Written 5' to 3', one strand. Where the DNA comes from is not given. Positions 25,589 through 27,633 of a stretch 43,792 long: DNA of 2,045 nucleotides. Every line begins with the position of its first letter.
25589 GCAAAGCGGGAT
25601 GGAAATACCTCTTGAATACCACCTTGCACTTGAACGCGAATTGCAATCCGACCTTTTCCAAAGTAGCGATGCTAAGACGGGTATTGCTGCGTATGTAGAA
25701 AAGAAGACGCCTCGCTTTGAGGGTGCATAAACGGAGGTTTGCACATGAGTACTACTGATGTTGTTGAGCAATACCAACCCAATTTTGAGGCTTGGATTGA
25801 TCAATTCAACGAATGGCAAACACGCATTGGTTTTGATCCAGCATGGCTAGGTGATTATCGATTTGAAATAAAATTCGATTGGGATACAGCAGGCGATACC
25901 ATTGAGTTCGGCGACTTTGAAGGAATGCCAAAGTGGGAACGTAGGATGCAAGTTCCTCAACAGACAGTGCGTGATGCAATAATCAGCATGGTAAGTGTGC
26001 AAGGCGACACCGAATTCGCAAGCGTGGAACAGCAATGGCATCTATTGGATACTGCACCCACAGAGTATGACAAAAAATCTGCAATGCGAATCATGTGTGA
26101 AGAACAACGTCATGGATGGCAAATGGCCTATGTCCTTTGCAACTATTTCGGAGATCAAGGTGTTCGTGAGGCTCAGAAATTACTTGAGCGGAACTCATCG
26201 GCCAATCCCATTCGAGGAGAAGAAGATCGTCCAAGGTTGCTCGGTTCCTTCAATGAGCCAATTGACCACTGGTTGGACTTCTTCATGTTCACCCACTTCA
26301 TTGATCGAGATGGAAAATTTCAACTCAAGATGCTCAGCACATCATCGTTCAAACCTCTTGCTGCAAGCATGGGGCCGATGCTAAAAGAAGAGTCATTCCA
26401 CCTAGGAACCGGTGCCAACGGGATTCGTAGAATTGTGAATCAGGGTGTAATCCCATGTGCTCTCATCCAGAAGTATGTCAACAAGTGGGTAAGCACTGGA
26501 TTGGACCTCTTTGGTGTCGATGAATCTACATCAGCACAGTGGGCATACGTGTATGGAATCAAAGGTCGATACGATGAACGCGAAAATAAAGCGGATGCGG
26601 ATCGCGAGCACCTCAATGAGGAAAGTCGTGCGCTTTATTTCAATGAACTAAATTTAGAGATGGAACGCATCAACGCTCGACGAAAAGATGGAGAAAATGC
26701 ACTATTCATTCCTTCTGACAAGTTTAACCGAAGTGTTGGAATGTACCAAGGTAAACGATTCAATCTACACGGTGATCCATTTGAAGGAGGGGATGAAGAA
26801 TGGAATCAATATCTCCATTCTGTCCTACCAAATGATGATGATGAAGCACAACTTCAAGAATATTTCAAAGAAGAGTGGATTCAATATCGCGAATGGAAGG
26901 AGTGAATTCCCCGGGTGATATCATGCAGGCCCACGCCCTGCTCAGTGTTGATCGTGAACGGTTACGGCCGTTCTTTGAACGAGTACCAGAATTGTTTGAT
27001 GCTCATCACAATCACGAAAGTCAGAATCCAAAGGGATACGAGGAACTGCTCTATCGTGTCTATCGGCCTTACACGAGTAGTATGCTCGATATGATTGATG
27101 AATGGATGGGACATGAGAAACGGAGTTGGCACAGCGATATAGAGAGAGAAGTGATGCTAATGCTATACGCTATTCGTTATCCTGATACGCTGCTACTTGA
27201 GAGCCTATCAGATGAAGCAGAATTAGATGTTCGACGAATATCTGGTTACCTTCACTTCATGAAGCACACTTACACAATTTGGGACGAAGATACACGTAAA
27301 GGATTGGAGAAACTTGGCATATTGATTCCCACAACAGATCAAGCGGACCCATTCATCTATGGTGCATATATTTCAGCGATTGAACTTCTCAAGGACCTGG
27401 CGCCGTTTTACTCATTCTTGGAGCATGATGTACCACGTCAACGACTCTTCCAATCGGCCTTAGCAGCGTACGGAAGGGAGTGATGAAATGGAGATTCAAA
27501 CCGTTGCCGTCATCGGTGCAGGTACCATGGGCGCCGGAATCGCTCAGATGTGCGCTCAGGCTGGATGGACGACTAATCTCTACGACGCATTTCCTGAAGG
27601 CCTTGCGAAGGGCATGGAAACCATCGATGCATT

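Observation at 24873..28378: BoxB/PaaA-like diiron CoA-ester oxygenase embedded in a beta-oxidation-like cluster in an archaeal context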

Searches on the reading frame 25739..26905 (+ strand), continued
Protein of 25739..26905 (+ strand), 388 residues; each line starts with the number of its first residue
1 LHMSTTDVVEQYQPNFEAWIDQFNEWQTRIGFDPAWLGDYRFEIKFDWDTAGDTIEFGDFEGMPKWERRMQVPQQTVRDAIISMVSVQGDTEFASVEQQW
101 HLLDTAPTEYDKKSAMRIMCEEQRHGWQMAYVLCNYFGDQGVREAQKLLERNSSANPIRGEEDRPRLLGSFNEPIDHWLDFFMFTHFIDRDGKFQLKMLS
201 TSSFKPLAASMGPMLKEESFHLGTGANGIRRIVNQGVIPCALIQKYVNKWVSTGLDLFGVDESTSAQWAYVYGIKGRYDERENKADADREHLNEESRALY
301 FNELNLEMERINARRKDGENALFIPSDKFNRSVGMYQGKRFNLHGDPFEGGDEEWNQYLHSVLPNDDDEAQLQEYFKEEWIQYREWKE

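Call 86: search_protein_families(library=ncbifam, proteins=[L082:6213-7535:+, L082:3354-3962:+, L082:10128-10985:+, L082:11760-12689:+, L082:9463-10131:+, L082:12724-14160:+, L085:7977-9191:+], max_evalue=1e-10)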
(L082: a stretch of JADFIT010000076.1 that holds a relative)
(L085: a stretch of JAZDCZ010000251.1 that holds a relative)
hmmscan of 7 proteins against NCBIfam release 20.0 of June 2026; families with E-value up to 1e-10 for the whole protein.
L082:6213-7535:+ (440 aa): 32 families (the best 25 are shown)
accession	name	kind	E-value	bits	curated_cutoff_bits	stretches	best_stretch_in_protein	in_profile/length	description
NF006551.0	PRK09050.1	subfamily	5.2e-168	559.3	605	1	47-440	5-401/401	3-oxoadipyl-CoA thiolase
TIGR02430.1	pcaF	equivalog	7.4e-166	552.1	597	1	47-440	4-400/400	3-oxoadipyl-CoA thiolase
NF006001.0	PRK08131.1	equivalog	9.5e-146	485.8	622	1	48-440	6-400/401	3-oxoadipyl-CoA thiolase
TIGR01930.1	AcCoA-C-Actrans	subfamily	6.4e-139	463.2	240.55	1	48-438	1-385/385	acetyl-CoA C-acyltransferase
NF006552.0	PRK09051.1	subfamily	1.2e-130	436.3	565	1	47-440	7-395/395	beta-ketothiolase BktB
NF004853.0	PRK06205.1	subfamily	9e-126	420.1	551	1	47-440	5-403/404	acetyl-CoA C-acetyltransferase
NF042999.1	bketothiol_BktB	equivalog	6e-122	407.7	725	1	47-440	6-394/394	beta-ketothiolase BktB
NF005890.0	PRK07851.1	equivalog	8.1e-122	407.1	580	1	47-440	5-405/406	acetyl-CoA C-acetyltransferase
NF006510.0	PRK08947.1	equivalog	2e-118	395.7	519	1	47-440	5-387/387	acetyl-CoA C-acyltransferase FadA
NF004206.0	PRK05656.1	subfamily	7.6e-118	394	688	1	47-439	5-392/392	acetyl-CoA C-acetyltransferase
NF006553.0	PRK09052.1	equivalog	4.4e-116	388.2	567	1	47-440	9-399/399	acetyl-CoA C-acyltransferase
NF005805.0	PRK07661.1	equivalog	9e-115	383.7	633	1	47-439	5-390/391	acetyl-CoA C-acetyltransferase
TIGR02445.1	fadA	equivalog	2.6e-111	372.3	591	1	47-440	3-385/385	acetyl-CoA C-acyltransferase FadA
NF005865.0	PRK07801.1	equivalog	9.2e-107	357.5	591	1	47-440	5-382/382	acetyl-CoA C-acetyltransferase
NF005077.0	PRK06504.1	subfamily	3e-102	342.7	590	1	47-440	5-390/390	acetyl-CoA C-acetyltransferase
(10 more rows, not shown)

L082:3354-3962:+ (202 aa): 3 families
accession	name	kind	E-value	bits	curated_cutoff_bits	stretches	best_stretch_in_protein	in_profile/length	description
NF050111.1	TransRegSACE7040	equivalog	1e-20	74.5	250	1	9-191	2-183/186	SACE_7040 family transcriptional regulator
NF053878.1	FATransRegFadRBac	equivalog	1.6e-15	57.4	200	1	8-191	3-189/190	fatty acid metabolism transcriptional regulator FadR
TIGR03384.1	betaine_BetI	equivalog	7.3e-12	45.4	201.3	1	8-115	8-116/189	choline-binding transcriptional repressor BetI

L082:10128-10985:+ (285 aa): 19 families
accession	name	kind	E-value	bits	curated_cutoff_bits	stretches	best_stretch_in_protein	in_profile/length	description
NF006722.0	PRK09260.1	equivalog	9.4e-98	327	429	1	1-281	2-281/289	3-hydroxyacyl-CoA dehydrogenase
NF004474.0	PRK05808.1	subfamily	2.5e-93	312.4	408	1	1-281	3-282/283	3-hydroxybutyryl-CoA dehydrogenase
NF006124.0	PRK08268.1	subfamily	2.7e-93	313.7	508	1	2-282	8-288/507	3-hydroxyacyl-CoA dehydrogenase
NF005875.0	PRK07819.1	subfamily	4.6e-91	305.2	319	1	1-281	5-286/287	3-hydroxybutyryl-CoA dehydrogenase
NF005715.0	PRK07530.1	equivalog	2.7e-78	263.3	420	1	2-281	5-283/292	3-hydroxybutyryl-CoA dehydrogenase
NF004699.0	PRK06035.1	equivalog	1.7e-74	250.6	500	1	2-275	4-279/294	3-hydroxyacyl-CoA dehydrogenase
TIGR02279.1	PaaC-3OHAcCoADH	equivalog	1e-73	249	669.4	1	2-282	6-286/503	3-hydroxyacyl-CoA dehydrogenase PaaH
NF006143.0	PRK08293.1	equivalog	1.5e-60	205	312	1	2-282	5-288/291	3-hydroxyacyl-CoA dehydrogenase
NF008727.0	PRK11730.1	equivalog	4e-60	204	870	1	2-281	314-592/717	fatty acid oxidation complex subunit alpha FadB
NF008363.0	PRK11154.1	equivalog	2.7e-59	201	869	1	2-282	310-587/708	fatty acid oxidation complex subunit alpha FadJ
NF006125.0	PRK08269.1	equivalog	9.4e-59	199.1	427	1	2-281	6-296/334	3-hydroxybutyryl-CoA dehydrogenase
TIGR02441.1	fa_ox_alpha_mit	equivalog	5.9e-57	193.2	964.65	1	3-279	337-611/737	fatty acid oxidation complex subunit alpha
NF042925.1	FHMPC_DH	equivalog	5.3e-55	186.9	500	1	3-281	2-280/304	5-formyl-3-hydroxy-2-methylpyridine 4-carboxylate 5-dehydrogenase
TIGR02437.1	FadB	equivalog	1.2e-50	172.6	933.55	1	3-281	315-592/714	fatty acid oxidation complex subunit alpha FadB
TIGR02440.1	FadJ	equivalog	4.2e-50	170.8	968.45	1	2-281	305-581/699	fatty acid oxidation complex subunit alpha FadJ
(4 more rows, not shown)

L082:11760-12689:+ (309 aa): 0 families

L082:9463-10131:+ (222 aa): 1 family
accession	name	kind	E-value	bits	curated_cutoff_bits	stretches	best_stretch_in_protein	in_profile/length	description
NF006989.0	PRK09454.1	equivalog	6.3e-22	78.1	264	0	124-218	151-245/251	glycerophosphodiester phosphodiesterase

L082:12724-14160:+ (478 aa): 1 family
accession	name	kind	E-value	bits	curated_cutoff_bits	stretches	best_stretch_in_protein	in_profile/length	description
TIGR00785.1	dass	subfamily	7.2e-79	265.5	198.6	1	22-476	3-443/444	DASS family sodium-coupled anion symporter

L085:7977-9191:+ (404 aa): 31 families (the best 25 are shown)
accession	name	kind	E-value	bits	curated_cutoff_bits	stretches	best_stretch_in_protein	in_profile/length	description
NF006551.0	PRK09050.1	subfamily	2.2e-165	550.6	605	1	7-404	2-401/401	3-oxoadipyl-CoA thiolase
TIGR02430.1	pcaF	equivalog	1.8e-162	541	597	1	7-404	1-400/400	3-oxoadipyl-CoA thiolase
NF006001.0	PRK08131.1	equivalog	5.4e-143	476.7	622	1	8-403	3-399/401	3-oxoadipyl-CoA thiolase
TIGR01930.1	AcCoA-C-Actrans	subfamily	3.6e-139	464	240.55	1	11-402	1-385/385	acetyl-CoA C-acyltransferase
NF006552.0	PRK09051.1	subfamily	4e-129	431.3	565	1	7-404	4-395/395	beta-ketothiolase BktB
NF004853.0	PRK06205.1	subfamily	2.1e-125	418.9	551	1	7-403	2-402/404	acetyl-CoA C-acetyltransferase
NF006510.0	PRK08947.1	equivalog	6e-120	400.7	519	1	7-404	2-387/387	acetyl-CoA C-acyltransferase FadA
NF042999.1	bketothiol_BktB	equivalog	6.2e-118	394.5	725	1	7-404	3-394/394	beta-ketothiolase BktB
NF005890.0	PRK07851.1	equivalog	4.3e-116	388.2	580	1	7-404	2-405/406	acetyl-CoA C-acetyltransferase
NF006553.0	PRK09052.1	equivalog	4e-114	381.7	567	1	6-404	5-399/399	acetyl-CoA C-acyltransferase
TIGR02445.1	fadA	equivalog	1.4e-111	373.2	591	1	10-403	3-384/385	acetyl-CoA C-acyltransferase FadA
NF005805.0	PRK07661.1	equivalog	1.8e-108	363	633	1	7-402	2-389/391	acetyl-CoA C-acetyltransferase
NF004206.0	PRK05656.1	subfamily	2.3e-108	362.8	688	1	7-403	2-392/392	acetyl-CoA C-acetyltransferase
NF005077.0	PRK06504.1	subfamily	3.7e-108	362.1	590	1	8-404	3-390/390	acetyl-CoA C-acetyltransferase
NF005865.0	PRK07801.1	equivalog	1.8e-105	353.3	591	1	7-404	2-382/382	acetyl-CoA C-acetyltransferase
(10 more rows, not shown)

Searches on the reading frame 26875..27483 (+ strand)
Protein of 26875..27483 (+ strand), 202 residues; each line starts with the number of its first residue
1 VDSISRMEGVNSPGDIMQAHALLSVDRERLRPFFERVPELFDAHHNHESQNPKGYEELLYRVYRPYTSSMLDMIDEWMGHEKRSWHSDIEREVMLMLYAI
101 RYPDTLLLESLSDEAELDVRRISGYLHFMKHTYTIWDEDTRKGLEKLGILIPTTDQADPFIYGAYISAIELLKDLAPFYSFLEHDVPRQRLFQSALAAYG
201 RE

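Call 3: search_protein_families(library=pfam, proteins=[window:26875-27483:+], max_evalue=0.01)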
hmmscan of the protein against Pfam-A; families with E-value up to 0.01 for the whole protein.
window:26875-27483:+ (202 aa): 0 families

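Call 4: search_protein_families(library=ncbifam, proteins=[window:26875-27483:+], max_evalue=0.01)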
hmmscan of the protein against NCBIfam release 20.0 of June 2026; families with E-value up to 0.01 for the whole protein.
window:26875-27483:+ (202 aa): 0 families

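Call 6: search_solved_structures(query=window:26875-27483:+, max_evalue=10, show_alignments=1)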
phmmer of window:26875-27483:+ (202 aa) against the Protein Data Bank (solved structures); distinct sequences matched with E-value up to 10: 7.
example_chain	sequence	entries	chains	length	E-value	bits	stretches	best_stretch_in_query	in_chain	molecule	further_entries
6cmv_A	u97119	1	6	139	0.5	13.1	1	43-127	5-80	Transcriptional regulator Lrs14-like protein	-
7pcr_A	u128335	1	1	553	0.82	12.4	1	84-139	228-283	Ribonuclease J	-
4ovr_A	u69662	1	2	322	0.88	12.3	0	107-160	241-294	TRAP dicarboxylate transporter, DctP subunit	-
4nec_A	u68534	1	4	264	0.91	12.2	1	54-88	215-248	Putative SAM-dependent methyltransferase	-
9f5w_G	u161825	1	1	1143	0.91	12.2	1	20-66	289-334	Condensin-2 complex subunit G2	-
3fxh_A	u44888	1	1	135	1.2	11.9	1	53-144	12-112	Integron gene cassette protein HFX_CASS2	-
7z7n_D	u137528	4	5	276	1.8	11.2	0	36-67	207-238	Putative tata-box binding protein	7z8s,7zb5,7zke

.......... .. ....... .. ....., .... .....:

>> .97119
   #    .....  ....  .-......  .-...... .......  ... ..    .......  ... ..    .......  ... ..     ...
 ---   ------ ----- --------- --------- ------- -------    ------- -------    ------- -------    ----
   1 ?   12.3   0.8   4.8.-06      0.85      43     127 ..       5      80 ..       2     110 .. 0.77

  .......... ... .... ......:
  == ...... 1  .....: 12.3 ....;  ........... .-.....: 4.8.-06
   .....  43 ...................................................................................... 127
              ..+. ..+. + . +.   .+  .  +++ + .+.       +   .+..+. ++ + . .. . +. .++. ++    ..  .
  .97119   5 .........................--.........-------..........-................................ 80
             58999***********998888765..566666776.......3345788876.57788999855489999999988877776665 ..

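Call 10: find_homologous_proteins(query=window:26923-27483:+, max_evalue=0.001)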
Query window:26923-27483:+ (186 aa): 173 proteins with E <= 0.001 among 301 candidates; the best 120 are listed.
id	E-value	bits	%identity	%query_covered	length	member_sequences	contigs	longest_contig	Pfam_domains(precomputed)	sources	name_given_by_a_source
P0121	1.8e-117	407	96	100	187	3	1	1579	-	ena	-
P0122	1.6e-111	388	90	100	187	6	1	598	-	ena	-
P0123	2.9e-111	387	88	100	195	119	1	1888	-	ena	-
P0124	6.7e-111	386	89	100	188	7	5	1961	-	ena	-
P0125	1.3e-109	382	89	100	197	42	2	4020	-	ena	-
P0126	6.2e-109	380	88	100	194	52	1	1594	-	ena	-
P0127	9.4e-106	369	85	100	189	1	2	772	-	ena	-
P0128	1.0e-102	359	82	100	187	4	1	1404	-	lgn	-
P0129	2.4e-102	358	83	100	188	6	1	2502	-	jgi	jgi:hypothetical protein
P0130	6.5e-102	357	83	100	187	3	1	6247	-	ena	-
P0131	9.9e-100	350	81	100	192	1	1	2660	-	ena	-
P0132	1.6e-99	349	81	100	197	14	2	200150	-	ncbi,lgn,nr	ncbi:MAG: hypothetical protein QF807_04300 [Candidatus Thalassarchaeaceae archaeon]|nr:hypothetical 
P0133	7.3e-99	347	81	100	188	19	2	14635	-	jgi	-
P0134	1.4e-98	346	81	100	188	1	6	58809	-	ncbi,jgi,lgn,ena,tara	tara:strand:+ start:433 stop:999 length:567 start_codon:yes stop_codon:yes gene_type:complete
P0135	2.0e-94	332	80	100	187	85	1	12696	-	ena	-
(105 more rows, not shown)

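Call 23: predict_structure(alignment_id=A1)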
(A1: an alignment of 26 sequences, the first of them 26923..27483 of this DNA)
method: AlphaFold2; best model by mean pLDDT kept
length: 186 residues; sequences in the alignment: 26
mean_pLDDT: 61.1   pTM: 0.49
mean pLDDT of the five models: 61.1, 53.0, 51.7, 50.3, 49.0
residues with pLDDT >= 90: 0; 70-90: 47; 50-70: 103; < 50: 36
segments of 3 or more residues with pLDDT < 50: 1-6, 90-92, 105-118, 162-168
pLDDT, mean of each block of 10 residues (from residue 1): 50 72 64 56 55 71 72 69 52 54 47 47 79 69 57 61 44 67 81
secondary structure, 60 per line:
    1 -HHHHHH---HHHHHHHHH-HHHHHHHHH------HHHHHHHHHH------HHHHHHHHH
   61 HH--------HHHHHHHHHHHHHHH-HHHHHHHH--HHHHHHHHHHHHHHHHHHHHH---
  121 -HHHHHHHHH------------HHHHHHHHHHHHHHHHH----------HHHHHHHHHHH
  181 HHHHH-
elements in order: H2-7 H11-19 H21-29 H36-45 H52-62 H71-85 H87-94 H97-117 H122-130 H143-159 H170-185

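Call 37: search_protein_families(library=pfam, proteins=[window:26923-27483:+], max_evalue=10)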
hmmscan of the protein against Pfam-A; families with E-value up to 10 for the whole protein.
window:26923-27483:+ (186 aa): 1 family
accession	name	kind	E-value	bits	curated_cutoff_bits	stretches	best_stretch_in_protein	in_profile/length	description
PF12057.13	BAG6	-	0.063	13.6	25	1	11-36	12-38/115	BCL2-associated athanogene 6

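Call 40: find_homologous_proteins(query=A4, max_evalue=0.001)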
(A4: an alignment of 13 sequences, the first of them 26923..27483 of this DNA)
Query A4 (13 sequences) (186 aa, profile of the alignment): 382 proteins with E <= 0.001 among 1820 candidates; the best 120 are listed.
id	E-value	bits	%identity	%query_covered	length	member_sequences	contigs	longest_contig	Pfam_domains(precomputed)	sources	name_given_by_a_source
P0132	5.3e-80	286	81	100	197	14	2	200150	-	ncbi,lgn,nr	ncbi:MAG: hypothetical protein QF807_04300 [Candidatus Thalassarchaeaceae archaeon]|nr:hypothetical 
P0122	1.4e-79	284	90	100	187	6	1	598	-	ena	-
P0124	5.0e-79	282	89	100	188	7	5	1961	-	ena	-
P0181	7.7e-79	282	69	100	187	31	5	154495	-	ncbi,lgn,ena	-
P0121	9.9e-79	281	96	100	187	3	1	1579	-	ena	-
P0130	9.9e-79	281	83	100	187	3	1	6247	-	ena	-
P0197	1.6e-78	281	68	100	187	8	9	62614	-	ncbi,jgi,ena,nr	ncbi:MAG: hypothetical protein P8Q32_03190 [Candidatus Thalassarchaeaceae archaeon]|nr:hypothetical 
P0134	2.0e-78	280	81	100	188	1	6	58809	-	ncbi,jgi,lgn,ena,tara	tara:strand:+ start:433 stop:999 length:567 start_codon:yes stop_codon:yes gene_type:complete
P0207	5.3e-78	279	67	100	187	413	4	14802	-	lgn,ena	-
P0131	7.0e-78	279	81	100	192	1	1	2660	-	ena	-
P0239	9.2e-78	278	66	100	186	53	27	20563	-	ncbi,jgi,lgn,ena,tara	tara:strand:- start:452 stop:1012 length:561 start_codon:yes stop_codon:yes gene_type:complete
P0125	1.2e-77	278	89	100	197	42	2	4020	-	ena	-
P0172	1.7e-77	277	70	100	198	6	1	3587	-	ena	-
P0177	1.8e-77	277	69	100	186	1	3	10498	-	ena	-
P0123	2.5e-77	277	88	100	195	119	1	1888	-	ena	-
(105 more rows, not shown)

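Call 42: search_protein_families(library=ncbifam, proteins=[window:26923-27483:+], max_evalue=1)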
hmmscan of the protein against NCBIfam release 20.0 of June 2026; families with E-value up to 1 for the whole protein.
window:26923-27483:+ (186 aa): 0 families

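Call 45: fold_search(model_id=the predicted structure, library=pdb)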
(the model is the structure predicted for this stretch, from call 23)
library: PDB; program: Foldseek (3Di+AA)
matches with E <= 10: 46; with E <= 0.001: 0
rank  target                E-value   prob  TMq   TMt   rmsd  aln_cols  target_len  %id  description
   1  1wwm_A                2.2e+00  0.04  0.14  0.14  18.0       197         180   11  Crystal Structure of Conserved Hypothetical Protein TT2028 from an Extremely Thermophilic Bacterium Thermus thermophil (released 2005-07-07)
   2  6gox                  2.6e+00  0.08  0.22  0.08  14.4       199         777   15  SecA (released 2019-06-19)
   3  7x0z_A                2.8e+00  0.05  0.15  0.06  16.9       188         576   15  Cryo-EM structure of human ABCD1 E630Q in the presence of ATP and Magnesium in outward-facing state (released 2023-03-22)
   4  6v1i_A                3.2e+00  0.07  0.18  0.22  13.4       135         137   14  Cryo-EM reconstruction of the thermophilic bacteriophage P74-26 small terminase- symmetric (released 2020-02-12)
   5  7aam_B                3.2e+00  0.02  0.13  0.10  32.8       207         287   14  Crystal structure of the F-BAR domain of PSTIPIP1 bound to the CTH domain of the phosphatase LYP (released 2022-02-23)
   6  2fsf_A                3.6e+00  0.07  0.23  0.08  14.6       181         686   16  Escherichia coli SecA, the preprotein translocase dimeric ATPase (released 2007-01-16)
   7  9lu9_A                3.8e+00  0.02  0.14  0.13  22.2       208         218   10  The chimeric flagellar motor complex between MotA1B1 from Paenibacillus sp. TCA20 and MotAB from E.coli, state 1 (released 2025-04-09)
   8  4tql_A                3.8e+00  0.02  0.12  0.11  25.5       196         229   13  Computationally designed three helix bundle (released 2014-10-15)
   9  9kpz_A                4.0e+00  0.02  0.14  0.13  21.1       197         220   16  Structure of TolQRA complex at pH 5.4 from E.coli (released 2026-03-04)
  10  6h2x                  4.0e+00  0.02  0.12  0.07  24.4       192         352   12  MukB coiled-coil elbow from E. coli (released 2019-03-06)
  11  7bhb_B                4.4e+00  0.03  0.14  0.12  16.8       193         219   12  Escherichia coli YtfE E159L (released 2021-04-21)
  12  7aan_B                4.4e+00  0.02  0.13  0.10  32.7       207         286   14  Crystal structure of the F-BAR domain of PSTIPIP1 (released 2022-02-23)
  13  6ejq_H                4.6e+00  0.06  0.18  0.22  12.4       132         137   14  Crystal structure of a C-terminally truncated small terminase protein from the thermophilic bacteriophage G20c (released 2018-10-10)
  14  4xvn_A                4.8e+00  0.06  0.18  0.23  13.3       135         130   14  Crystal structure of the small terminase from thermophilic phage G20C (released 2016-02-10)
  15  4xvn_C                5.1e+00  0.06  0.19  0.24  12.4       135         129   18  Crystal structure of the small terminase from thermophilic phage G20C (released 2016-02-10)
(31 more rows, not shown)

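Call 67: search_solved_structures(query=A4, max_evalue=10, show_alignments=2)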
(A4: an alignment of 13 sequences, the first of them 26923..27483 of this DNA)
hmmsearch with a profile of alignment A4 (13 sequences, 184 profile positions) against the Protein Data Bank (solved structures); distinct sequences matched with E-value up to 10: 1.
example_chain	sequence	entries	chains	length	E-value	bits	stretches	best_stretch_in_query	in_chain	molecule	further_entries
9i8a_B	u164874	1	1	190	1.4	11.9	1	104-125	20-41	Nuclear RNA export factor 1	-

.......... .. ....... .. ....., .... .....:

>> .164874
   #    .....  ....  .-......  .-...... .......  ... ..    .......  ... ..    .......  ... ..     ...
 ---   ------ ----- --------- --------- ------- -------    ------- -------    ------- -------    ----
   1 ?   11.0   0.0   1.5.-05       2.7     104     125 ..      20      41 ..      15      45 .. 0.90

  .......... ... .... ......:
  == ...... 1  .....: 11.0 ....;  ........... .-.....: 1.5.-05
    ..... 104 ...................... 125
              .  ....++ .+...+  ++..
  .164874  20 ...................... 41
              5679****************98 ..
